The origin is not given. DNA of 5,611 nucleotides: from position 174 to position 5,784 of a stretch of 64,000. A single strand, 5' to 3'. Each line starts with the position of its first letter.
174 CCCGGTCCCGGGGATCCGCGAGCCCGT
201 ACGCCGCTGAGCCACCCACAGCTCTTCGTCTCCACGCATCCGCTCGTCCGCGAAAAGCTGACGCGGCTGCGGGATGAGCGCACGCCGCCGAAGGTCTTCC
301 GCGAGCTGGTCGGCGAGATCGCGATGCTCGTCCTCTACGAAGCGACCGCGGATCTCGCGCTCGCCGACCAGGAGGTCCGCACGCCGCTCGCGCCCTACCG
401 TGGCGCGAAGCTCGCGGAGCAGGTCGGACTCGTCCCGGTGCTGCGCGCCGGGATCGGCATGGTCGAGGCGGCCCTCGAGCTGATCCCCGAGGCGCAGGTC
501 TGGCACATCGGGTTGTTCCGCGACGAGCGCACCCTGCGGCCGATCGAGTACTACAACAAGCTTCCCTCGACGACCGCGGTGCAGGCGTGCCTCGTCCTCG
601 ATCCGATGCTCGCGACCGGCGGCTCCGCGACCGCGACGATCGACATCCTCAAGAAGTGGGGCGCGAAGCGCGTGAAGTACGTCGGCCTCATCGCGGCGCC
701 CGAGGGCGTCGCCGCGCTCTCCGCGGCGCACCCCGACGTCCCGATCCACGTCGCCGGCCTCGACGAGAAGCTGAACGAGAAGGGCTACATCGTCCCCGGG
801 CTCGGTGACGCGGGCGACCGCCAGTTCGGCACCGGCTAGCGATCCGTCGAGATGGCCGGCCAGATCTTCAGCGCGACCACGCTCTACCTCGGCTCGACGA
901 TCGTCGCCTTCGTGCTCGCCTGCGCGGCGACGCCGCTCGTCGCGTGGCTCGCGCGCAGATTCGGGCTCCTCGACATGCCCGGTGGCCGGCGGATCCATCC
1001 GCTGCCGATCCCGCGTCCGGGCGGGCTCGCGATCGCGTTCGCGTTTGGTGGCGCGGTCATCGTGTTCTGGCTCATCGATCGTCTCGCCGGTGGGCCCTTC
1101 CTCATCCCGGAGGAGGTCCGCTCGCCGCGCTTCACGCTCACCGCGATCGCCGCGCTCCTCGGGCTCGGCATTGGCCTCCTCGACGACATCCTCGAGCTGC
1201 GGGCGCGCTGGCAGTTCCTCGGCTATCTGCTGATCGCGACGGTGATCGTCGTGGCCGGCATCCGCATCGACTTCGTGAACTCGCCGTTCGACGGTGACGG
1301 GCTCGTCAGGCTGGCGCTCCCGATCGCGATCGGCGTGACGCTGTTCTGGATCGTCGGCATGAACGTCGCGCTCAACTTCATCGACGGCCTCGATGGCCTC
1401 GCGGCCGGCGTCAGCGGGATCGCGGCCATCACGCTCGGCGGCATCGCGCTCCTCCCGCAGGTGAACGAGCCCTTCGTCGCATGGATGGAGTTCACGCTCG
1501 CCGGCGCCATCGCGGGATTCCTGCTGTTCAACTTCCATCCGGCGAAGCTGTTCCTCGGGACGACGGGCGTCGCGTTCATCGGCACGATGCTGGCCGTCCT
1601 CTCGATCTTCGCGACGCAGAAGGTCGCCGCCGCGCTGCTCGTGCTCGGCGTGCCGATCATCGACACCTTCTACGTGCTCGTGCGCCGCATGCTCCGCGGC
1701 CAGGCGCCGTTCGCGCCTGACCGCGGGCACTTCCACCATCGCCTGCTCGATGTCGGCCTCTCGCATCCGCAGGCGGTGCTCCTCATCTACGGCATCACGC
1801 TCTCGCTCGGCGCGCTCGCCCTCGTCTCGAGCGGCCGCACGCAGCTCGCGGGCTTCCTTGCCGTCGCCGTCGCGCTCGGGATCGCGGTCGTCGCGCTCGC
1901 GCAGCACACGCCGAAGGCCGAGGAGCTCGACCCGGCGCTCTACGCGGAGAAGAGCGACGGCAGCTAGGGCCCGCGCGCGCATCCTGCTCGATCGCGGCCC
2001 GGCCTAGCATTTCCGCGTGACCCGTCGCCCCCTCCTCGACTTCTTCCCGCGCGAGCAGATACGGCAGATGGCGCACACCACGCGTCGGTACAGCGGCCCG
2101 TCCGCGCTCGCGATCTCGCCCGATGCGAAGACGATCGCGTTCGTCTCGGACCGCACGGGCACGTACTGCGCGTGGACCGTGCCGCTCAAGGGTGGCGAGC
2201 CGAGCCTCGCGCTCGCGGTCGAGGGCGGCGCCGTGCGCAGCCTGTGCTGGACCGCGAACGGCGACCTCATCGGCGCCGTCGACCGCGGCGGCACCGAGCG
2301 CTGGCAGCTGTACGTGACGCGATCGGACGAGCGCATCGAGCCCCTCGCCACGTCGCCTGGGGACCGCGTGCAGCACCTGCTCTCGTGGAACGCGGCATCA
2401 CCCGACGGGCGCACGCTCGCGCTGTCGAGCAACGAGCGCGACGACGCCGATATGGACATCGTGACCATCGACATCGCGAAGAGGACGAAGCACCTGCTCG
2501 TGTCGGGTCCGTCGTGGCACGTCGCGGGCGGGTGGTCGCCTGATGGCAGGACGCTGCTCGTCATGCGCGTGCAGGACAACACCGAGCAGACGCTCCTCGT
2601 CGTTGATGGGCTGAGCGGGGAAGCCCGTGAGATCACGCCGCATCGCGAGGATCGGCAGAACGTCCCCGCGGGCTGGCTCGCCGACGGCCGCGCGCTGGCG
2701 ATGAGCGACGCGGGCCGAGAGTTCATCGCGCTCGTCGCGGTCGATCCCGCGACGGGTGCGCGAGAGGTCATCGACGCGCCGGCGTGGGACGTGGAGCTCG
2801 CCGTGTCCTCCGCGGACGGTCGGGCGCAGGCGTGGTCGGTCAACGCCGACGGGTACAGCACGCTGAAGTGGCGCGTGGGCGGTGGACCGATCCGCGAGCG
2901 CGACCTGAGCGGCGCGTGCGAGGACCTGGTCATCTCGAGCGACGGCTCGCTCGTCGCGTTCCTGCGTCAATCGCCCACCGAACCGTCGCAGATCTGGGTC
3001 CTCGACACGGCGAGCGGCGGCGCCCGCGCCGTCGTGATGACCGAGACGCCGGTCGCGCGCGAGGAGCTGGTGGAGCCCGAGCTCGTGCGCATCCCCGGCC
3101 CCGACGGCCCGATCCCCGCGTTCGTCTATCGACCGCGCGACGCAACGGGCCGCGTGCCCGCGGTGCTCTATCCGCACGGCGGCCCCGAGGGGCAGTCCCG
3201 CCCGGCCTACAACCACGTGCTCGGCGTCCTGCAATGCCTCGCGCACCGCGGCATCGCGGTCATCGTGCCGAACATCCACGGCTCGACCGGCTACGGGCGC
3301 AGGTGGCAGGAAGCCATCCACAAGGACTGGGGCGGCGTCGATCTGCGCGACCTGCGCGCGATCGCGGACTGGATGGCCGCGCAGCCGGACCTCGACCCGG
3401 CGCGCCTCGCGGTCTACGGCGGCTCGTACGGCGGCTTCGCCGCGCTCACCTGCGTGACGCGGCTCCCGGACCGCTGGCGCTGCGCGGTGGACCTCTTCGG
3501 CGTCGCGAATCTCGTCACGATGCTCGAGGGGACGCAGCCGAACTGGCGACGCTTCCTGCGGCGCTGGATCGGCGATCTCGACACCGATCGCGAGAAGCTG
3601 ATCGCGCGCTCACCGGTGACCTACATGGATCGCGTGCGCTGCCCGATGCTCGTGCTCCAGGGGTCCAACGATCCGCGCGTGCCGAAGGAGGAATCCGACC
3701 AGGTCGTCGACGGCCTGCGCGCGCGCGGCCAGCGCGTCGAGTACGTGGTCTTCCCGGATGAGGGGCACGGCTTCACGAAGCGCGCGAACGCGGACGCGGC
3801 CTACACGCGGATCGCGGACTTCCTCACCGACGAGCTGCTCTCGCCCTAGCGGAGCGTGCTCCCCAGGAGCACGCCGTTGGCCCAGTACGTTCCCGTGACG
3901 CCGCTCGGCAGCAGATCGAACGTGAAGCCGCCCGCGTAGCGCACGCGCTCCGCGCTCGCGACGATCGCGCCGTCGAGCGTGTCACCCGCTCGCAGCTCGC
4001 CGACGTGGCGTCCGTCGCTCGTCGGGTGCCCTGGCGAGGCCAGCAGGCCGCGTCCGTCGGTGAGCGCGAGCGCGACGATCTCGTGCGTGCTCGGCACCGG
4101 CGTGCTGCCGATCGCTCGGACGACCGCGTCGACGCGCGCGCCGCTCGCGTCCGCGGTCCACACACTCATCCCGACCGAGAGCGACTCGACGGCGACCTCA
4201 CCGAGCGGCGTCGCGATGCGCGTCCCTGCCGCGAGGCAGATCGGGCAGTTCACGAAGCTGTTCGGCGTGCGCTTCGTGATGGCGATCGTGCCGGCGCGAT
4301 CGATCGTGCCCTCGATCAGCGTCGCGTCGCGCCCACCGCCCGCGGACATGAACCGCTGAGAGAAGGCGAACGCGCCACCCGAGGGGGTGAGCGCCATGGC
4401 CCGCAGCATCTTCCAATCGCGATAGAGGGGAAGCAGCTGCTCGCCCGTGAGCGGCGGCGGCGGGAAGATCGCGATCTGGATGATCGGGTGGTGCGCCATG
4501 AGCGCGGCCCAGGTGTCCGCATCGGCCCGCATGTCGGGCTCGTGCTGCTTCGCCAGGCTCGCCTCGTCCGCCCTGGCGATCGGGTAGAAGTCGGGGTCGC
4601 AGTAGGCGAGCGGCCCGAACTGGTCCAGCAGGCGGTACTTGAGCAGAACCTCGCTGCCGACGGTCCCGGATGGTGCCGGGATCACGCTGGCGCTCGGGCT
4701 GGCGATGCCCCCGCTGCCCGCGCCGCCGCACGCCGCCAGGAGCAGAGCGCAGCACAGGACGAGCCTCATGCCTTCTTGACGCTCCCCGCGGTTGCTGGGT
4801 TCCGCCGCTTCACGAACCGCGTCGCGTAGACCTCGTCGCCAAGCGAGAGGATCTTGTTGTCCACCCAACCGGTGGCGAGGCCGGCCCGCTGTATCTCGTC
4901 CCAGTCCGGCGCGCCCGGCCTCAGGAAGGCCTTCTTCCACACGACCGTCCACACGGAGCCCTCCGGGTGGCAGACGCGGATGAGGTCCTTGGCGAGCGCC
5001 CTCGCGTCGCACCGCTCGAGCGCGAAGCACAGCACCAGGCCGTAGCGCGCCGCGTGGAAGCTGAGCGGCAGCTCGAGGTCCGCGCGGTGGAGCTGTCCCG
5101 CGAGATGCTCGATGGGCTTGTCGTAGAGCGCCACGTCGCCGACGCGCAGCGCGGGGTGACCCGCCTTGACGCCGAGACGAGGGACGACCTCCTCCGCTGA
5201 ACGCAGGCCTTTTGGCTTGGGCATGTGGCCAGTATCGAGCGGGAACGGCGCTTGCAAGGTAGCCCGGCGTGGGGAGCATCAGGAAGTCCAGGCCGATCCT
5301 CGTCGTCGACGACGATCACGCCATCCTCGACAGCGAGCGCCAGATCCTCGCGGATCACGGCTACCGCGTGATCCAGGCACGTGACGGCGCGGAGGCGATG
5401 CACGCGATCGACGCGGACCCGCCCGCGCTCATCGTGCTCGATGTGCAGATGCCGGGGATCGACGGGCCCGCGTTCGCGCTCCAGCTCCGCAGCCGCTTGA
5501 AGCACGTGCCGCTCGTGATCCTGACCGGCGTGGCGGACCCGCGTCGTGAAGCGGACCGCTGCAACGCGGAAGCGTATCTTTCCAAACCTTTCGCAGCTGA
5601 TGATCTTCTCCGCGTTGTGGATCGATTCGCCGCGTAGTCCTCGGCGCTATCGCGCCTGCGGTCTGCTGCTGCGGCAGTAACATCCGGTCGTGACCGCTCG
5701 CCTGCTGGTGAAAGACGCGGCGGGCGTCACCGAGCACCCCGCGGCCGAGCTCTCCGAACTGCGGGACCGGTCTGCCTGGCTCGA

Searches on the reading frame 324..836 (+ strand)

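Call 76: search_protein_families(library=pfam, proteins=[window:324-836:+], max_evalue=1e-8)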
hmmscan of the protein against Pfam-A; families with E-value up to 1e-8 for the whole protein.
window:324-836:+ (171 aa): 1 family
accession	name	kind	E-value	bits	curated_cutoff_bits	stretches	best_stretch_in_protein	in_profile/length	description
PF14681.12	UPRTase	-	2e-59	201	27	1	2-170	34-206/206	Uracil phosphoribosyltransferase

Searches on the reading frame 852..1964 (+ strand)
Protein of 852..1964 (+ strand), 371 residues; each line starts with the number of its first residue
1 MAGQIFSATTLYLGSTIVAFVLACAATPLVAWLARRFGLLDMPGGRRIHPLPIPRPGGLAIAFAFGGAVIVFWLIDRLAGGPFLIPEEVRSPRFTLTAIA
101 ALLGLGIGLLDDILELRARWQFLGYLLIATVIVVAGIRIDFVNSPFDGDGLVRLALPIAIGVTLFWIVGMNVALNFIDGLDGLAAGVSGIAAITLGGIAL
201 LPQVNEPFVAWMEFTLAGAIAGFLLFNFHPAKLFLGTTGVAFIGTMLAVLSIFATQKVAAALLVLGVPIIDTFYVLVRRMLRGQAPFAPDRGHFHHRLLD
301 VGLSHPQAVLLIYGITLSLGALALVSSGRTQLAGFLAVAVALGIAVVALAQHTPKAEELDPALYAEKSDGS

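Call 76: search_protein_families(library=pfam, proteins=[window:852-1964:+], max_evalue=1e-8)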
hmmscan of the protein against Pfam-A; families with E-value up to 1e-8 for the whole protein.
window:852-1964:+ (371 aa): 1 family
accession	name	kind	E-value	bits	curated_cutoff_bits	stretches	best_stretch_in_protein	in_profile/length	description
PF00953.26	Glycos_transf_4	-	9.6e-31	107.4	27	1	97-253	4-158/160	Glycosyl transferase family 4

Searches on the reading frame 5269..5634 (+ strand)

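Call 76: search_protein_families(library=pfam, proteins=[window:5269-5634:+], max_evalue=1e-8)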
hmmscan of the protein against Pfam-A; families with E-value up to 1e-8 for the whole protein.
window:5269-5634:+ (122 aa): 1 family
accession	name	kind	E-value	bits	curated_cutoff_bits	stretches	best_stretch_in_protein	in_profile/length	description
PF00072.30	Response_reg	-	7.5e-24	84.5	30.2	1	10-117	1-110/111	Response regulator receiver domain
